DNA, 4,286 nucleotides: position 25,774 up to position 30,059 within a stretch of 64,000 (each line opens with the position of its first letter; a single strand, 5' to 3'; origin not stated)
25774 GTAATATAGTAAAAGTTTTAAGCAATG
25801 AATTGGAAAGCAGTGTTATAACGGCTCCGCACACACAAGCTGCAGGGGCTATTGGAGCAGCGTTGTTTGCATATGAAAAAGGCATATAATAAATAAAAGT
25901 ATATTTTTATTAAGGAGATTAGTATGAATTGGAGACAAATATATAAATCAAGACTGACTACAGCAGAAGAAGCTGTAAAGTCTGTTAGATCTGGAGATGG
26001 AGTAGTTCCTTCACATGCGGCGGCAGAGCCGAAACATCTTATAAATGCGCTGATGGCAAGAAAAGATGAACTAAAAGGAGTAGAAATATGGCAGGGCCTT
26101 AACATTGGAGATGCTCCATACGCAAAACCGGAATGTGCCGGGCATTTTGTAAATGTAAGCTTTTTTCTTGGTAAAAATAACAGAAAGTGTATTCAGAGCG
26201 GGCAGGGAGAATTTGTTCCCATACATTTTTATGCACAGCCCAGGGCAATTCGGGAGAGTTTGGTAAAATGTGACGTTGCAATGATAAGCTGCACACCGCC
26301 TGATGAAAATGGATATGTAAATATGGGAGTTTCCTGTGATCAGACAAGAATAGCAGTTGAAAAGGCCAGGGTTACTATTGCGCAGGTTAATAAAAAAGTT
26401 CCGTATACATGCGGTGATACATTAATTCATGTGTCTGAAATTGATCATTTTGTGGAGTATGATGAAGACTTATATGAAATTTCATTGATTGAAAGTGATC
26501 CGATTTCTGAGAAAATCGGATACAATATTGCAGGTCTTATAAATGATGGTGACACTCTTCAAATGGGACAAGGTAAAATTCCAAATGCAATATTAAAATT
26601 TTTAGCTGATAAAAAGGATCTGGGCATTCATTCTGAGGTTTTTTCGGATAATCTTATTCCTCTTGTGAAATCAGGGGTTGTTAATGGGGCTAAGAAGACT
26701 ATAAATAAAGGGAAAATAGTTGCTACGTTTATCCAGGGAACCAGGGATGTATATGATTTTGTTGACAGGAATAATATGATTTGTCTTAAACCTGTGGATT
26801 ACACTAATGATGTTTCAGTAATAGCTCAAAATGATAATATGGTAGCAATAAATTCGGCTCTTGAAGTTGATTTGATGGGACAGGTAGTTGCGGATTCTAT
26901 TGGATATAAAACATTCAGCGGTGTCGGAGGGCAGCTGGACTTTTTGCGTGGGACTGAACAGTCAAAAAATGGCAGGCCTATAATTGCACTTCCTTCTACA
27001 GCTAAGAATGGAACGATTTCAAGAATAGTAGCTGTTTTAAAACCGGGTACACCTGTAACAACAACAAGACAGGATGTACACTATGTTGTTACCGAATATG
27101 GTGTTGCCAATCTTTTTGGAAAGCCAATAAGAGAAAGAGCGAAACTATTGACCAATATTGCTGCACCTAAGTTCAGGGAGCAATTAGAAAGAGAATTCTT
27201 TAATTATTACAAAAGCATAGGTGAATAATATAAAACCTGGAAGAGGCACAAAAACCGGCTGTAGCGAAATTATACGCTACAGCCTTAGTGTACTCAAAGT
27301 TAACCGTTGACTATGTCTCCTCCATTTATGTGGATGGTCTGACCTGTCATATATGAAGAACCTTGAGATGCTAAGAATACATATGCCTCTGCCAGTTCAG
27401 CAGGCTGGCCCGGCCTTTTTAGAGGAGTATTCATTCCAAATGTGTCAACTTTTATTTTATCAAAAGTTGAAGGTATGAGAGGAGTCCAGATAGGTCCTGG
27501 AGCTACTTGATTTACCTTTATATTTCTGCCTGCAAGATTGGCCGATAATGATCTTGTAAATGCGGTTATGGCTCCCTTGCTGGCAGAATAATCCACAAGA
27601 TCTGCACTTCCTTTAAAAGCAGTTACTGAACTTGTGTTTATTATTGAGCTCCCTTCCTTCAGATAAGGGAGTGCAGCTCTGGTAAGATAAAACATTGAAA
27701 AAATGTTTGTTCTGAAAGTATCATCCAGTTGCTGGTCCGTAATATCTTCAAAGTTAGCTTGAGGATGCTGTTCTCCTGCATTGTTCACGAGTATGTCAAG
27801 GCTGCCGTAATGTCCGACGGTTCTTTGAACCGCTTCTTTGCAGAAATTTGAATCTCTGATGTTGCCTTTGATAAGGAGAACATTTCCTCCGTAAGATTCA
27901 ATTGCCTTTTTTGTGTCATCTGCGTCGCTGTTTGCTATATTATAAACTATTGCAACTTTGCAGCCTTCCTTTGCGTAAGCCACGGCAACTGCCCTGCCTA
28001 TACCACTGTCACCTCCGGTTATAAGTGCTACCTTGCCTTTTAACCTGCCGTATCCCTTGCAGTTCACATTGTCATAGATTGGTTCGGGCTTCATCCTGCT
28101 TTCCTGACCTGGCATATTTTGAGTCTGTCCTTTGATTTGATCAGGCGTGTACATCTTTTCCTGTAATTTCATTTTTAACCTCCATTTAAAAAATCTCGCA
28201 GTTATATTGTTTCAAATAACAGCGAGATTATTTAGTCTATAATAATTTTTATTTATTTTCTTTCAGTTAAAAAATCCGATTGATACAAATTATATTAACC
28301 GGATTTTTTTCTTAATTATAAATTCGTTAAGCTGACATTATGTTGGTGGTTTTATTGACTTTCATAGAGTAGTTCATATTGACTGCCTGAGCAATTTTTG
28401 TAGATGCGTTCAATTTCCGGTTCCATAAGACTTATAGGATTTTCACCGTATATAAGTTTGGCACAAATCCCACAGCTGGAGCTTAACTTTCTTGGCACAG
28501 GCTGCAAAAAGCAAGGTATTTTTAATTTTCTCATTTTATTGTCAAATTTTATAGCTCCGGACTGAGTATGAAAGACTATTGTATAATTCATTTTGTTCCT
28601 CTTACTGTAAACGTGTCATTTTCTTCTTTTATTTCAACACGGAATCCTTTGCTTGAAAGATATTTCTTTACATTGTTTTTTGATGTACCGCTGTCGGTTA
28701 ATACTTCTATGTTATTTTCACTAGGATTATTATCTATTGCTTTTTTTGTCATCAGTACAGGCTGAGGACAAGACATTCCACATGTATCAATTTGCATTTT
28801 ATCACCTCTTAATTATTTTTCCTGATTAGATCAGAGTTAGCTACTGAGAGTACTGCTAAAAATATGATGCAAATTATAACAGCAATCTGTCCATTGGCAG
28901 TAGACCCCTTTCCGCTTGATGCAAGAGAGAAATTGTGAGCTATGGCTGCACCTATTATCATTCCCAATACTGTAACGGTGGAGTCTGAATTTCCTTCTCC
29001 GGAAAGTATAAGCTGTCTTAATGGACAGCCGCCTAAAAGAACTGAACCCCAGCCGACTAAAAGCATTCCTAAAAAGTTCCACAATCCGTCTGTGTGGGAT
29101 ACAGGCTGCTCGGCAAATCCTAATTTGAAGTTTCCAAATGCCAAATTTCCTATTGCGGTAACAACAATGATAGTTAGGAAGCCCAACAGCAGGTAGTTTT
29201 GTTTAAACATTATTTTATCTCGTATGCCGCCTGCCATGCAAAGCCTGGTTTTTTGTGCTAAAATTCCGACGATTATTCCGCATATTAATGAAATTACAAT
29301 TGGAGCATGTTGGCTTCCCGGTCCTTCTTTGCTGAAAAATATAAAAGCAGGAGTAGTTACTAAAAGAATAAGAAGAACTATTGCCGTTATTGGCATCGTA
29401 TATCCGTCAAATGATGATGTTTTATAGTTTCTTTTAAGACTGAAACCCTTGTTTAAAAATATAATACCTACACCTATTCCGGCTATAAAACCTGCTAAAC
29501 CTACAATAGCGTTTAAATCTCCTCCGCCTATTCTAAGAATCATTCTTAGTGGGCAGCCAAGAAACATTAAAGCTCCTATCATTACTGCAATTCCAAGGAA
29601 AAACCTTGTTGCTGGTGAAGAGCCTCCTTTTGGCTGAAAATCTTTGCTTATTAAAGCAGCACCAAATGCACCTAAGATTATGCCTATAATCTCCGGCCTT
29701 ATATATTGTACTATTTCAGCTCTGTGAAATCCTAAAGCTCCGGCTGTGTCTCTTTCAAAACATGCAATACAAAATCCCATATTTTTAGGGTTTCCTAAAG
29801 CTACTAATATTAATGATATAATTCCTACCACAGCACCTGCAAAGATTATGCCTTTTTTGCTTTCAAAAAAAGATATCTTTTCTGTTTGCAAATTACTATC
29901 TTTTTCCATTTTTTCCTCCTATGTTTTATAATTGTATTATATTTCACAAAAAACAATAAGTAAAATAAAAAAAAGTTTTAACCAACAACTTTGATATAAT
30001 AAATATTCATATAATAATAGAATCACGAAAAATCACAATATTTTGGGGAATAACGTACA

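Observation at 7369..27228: Candidate undescribed pathway: sigma54-controlled CoA-dependent radical deoxygenation of a polyhydroxy acid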

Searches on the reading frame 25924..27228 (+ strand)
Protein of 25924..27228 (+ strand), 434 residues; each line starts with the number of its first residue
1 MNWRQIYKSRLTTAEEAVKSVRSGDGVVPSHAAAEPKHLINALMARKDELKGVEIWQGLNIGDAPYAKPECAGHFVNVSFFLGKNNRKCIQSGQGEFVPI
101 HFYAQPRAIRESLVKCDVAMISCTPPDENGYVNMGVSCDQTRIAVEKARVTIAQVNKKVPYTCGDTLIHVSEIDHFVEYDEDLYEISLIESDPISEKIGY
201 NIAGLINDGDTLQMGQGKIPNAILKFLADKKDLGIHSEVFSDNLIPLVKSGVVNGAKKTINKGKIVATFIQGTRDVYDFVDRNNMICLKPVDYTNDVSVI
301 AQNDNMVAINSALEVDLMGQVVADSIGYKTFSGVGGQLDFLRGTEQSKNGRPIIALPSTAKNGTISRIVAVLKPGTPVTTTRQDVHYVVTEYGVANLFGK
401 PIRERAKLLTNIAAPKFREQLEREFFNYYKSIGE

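Call 4: search_protein_families(library=ncbifam, proteins=[window:25924-27228:+], max_evalue=0.00001)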
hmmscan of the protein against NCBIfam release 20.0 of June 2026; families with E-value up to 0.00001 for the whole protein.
window:25924-27228:+ (434 aa): 5 families
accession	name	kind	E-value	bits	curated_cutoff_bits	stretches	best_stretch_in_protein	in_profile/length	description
TIGR03948.1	butyr_acet_CoA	equivalog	4.8e-94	315.6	674.8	1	3-424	2-433/445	butyryl-CoA:acetate CoA-transferase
TIGR03458.1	YgfH_subfam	subfamily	8.8e-36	123.6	658.7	1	208-423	251-457/489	succinate CoA transferase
NF053853.1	ScActCoATferScpC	equivalog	1.2e-31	110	500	1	210-425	257-463/493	succinyl-CoA:acetate CoA-transferase ScpC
NF053666.1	BtrAceCoATfers1341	equivalog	1.6e-31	109.7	740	1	188-426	220-459/492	butyryl-CoA:acetate CoA transferase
TIGR02428.1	pcaJ_scoB_fam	subfamily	6.1e-08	32.3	243.55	1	196-397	4-178/207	3-oxoacid CoA-transferase subunit B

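Call 13: search_protein_families(library=pfam, proteins=[window:25924-27228:+], max_evalue=0.001)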
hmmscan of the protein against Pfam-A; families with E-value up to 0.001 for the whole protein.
window:25924-27228:+ (434 aa): 2 families
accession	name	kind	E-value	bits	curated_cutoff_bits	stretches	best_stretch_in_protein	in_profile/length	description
PF13336.12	AcetylCoA_hyd_C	-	2.8e-65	219.4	23.7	1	272-424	1-153/154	Acetyl-CoA hydrolase/transferase C-terminal domain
PF02550.21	AcetylCoA_hydro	-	2.5e-23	83.6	24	1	7-181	5-191/198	Acetyl-CoA hydrolase/transferase N-terminal domain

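Call 31: search_solved_structures(query=window:25924-27228:+, max_evalue=1e-10)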
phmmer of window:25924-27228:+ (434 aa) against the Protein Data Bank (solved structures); distinct sequences matched with E-value up to 1e-10: 20.
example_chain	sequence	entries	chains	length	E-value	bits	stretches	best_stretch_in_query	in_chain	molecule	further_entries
3eh7_A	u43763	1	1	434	4.3e-141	473.7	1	7-424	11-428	4-hydroxybutyrate CoA-transferase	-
3d3u_A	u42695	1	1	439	5.9e-125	420.5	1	1-426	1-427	4-hydroxybutyrate CoA-transferase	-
9vag_F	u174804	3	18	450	2.2e-124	418.6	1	7-421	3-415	4-hydroxybutyrate coenzyme A transferase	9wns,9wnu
3gk7_A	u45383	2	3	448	1e-123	416.4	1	1-428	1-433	4-Hydroxybutyrate CoA-transferase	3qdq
2oas_A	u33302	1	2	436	1.4e-108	366.6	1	13-428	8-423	4-hydroxybutyrate coenzyme A transferase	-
3qli_A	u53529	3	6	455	6.8e-82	278.7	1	2-423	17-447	Coenzyme A transferase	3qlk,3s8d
4n8i_A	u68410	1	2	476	8e-82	278.5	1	2-423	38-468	4-hydroxybutyrate coenzyme A transferase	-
4n8h_A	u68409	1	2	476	9.6e-82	278.2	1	2-423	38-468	4-hydroxybutyrate coenzyme A transferase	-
4n8j_A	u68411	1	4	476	9.6e-82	278.2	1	2-423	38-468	Putative 4-hydroxybutyrate coenzyme A transferase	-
4n8l_A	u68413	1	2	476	2.1e-81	277.1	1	2-423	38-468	Putative 4-hydroxybutyrate coenzyme A transferase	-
4n8k_A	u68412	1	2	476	5.5e-81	275.7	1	2-423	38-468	Putative 4-hydroxybutyrate coenzyme A transferase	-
2g39_A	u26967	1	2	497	1.3e-19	73.5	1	207-421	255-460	Acetyl-CoA hydrolase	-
2nvv_A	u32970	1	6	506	1.8e-19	73.1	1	188-421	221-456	Acetyl-CoA hydrolase/transferase family protein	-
4eud_A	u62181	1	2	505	7.5e-18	67.7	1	212-426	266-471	Succinyl-CoA:acetate coenzyme A transferase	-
4eu9_A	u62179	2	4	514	8e-18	67.6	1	212-426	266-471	Succinyl-CoA:acetate coenzyme A transferase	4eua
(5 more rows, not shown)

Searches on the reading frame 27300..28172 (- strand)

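Call 4: search_protein_families(library=ncbifam, proteins=[window:27300-28172:-], max_evalue=0.00001)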
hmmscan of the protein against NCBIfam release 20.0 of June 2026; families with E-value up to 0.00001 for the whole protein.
window:27300-28172:- (290 aa): 232 families (the best 25 are shown)
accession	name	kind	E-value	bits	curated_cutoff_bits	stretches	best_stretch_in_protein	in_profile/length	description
NF005214.0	PRK06701.1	subfamily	8e-127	422.5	413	1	5-289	7-292/293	SDR family oxidoreductase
NF004782.0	PRK06128.1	equivalog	7.3e-94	314.2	481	1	9-287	18-298/300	SDR family oxidoreductase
NF005939.0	PRK07985.1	equivalog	5.3e-81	271.7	538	1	8-286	11-291/294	SDR family oxidoreductase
NF005559.1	PRK07231.1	subfamily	1.4e-61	208.2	215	1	43-287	1-248/249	glucose 1-dehydrogenase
NF009468.0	PRK12826.1-4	equivalog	4.2e-59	200.3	318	1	43-288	4-249/256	SDR family oxidoreductase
TIGR01830.1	3oxo_ACP_reduc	equivalog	4.8e-57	193.4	297.75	1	49-285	1-237/239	3-oxoacyl-[acyl-carrier-protein] reductase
NF009466.0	PRK12826.1-2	subfamily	1.2e-56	191.9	222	1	47-288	4-246/248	3-oxoacyl-ACP reductase FabG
NF004791.0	PRK06138.1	equivalog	2.6e-55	187.5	312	1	43-287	2-250/252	SDR family oxidoreductase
NF052558.1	MBtsdlDhBudC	equivalog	1.3e-52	178.9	270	1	45-285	2-240/250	meso-2,3-butanediol dehydrogenase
NF004198.0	PRK05653.1-3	equivalog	2.6e-52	177.7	296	1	44-287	5-247/248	3-oxoacyl-ACP reductase FabG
NF004818.0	PRK06172.1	equivalog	1.2e-51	175.5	336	1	43-287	4-251/253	SDR family oxidoreductase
NF006493.1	PRK08936.1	subfamily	2.4e-50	171.2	420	1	41-285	2-249/261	glucose-1-dehydrogenase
NF004200.0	PRK05653.1-5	equivalog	3.9e-50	170.7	273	1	47-285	3-240/242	3-oxoacyl-ACP reductase FabG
NF004197.0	PRK05653.1-1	equivalog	5.3e-49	167.1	332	1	43-285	4-245/249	3-oxoacyl-ACP reductase FabG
TIGR01829.1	AcAcCoA_reduct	subfamily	8.2e-49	166.4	302.1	1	47-286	1-240/242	acetoacetyl-CoA reductase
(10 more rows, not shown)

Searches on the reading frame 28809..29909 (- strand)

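Call 4: search_protein_families(library=ncbifam, proteins=[window:28809-29909:-], max_evalue=0.00001)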
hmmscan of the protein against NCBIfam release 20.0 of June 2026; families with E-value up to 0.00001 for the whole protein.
window:28809-29909:- (366 aa): 4 families
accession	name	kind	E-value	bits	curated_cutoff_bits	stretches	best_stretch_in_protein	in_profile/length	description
TIGR04112.1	seleno_YedE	equivalog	1e-157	524.6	200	1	21-355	2-336/337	YedE family putative selenium transporter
NF052577.1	ThSTportTsuASprch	equivalog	5.6e-12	45.7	400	1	206-321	4-117/330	thiosulfate transporter TsuA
NF041049.1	thio_trans_TsuA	exception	2.7e-10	39.9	645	1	204-328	4-126/348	thiosulfate utilization transporter TsuA/YeeE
NF033796.1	selen_YedE_FdhT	exception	4.2e-07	29.5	350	1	74-323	76-331/387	selenium metabolism membrane protein YedE/FdhT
